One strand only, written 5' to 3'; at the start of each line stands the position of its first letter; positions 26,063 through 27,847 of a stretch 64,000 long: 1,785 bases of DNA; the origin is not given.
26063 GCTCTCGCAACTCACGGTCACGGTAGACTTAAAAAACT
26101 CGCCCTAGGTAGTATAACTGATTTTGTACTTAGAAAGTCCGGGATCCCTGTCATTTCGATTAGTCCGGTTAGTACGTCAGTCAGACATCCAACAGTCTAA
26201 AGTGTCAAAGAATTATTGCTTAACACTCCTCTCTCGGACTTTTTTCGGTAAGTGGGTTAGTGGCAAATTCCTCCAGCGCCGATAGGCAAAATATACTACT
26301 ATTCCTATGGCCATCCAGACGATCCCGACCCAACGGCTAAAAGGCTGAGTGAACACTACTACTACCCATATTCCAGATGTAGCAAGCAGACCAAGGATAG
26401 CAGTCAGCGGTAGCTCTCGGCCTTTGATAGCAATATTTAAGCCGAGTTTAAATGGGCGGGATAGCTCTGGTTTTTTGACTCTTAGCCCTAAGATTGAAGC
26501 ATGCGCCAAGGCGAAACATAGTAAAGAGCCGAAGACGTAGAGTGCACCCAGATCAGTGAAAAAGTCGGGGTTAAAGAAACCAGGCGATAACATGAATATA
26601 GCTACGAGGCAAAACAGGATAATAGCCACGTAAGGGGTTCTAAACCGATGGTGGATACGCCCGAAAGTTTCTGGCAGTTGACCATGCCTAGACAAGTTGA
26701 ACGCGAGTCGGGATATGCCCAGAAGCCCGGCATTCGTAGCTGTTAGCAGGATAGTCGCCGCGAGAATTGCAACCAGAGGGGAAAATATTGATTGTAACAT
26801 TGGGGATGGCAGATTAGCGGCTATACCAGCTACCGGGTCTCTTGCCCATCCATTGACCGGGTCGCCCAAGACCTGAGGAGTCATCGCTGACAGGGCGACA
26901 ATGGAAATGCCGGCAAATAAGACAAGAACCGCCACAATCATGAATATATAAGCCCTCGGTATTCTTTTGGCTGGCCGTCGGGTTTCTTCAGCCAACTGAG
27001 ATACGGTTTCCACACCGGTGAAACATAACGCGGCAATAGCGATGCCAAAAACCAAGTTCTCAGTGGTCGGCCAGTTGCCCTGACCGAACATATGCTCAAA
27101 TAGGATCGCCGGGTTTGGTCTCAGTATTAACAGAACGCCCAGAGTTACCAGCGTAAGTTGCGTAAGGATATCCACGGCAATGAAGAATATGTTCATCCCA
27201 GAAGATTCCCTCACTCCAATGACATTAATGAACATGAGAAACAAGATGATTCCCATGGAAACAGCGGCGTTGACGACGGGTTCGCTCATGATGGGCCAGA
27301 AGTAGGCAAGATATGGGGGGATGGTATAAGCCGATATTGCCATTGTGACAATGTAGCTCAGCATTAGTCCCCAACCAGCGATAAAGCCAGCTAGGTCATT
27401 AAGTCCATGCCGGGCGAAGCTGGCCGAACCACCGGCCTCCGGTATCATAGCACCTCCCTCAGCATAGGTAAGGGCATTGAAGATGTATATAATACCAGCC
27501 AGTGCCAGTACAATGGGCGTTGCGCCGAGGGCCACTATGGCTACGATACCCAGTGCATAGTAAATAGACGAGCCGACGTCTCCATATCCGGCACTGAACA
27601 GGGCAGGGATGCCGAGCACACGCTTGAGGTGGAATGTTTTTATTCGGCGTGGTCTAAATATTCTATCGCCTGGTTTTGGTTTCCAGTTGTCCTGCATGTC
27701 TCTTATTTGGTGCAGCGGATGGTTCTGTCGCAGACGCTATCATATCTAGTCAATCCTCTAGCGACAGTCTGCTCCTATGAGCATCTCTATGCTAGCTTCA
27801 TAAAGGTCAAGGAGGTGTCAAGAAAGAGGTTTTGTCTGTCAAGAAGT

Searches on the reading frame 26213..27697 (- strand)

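Call 3: search_protein_families(library=pfam, proteins=[window:26213-27697:-], max_evalue=0.01)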
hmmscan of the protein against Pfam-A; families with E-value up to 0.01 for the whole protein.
window:26213-27697:- (494 aa): 3 families
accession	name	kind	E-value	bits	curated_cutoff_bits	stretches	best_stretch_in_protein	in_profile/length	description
PF13520.12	AA_permease_2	-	2.8e-42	145.6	27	1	32-468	5-426/427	Amino acid permease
PF00324.27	AA_permease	-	3.3e-38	132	24.6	1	55-474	26-462/470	Amino acid permease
PF13906.12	AA_permease_C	-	0.0079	16.7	27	0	458-476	32-50/51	C-terminus of AA_permease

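Call 4: search_protein_families(library=padloc, proteins=[window:26213-27697:-], max_evalue=0.01)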
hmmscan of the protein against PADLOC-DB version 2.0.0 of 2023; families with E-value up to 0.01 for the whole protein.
window:26213-27697:- (494 aa): 1 family
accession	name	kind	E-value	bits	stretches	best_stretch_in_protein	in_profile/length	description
PDLC01090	C3a194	-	8e-12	43.4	1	49-398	11-316/379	AA transporter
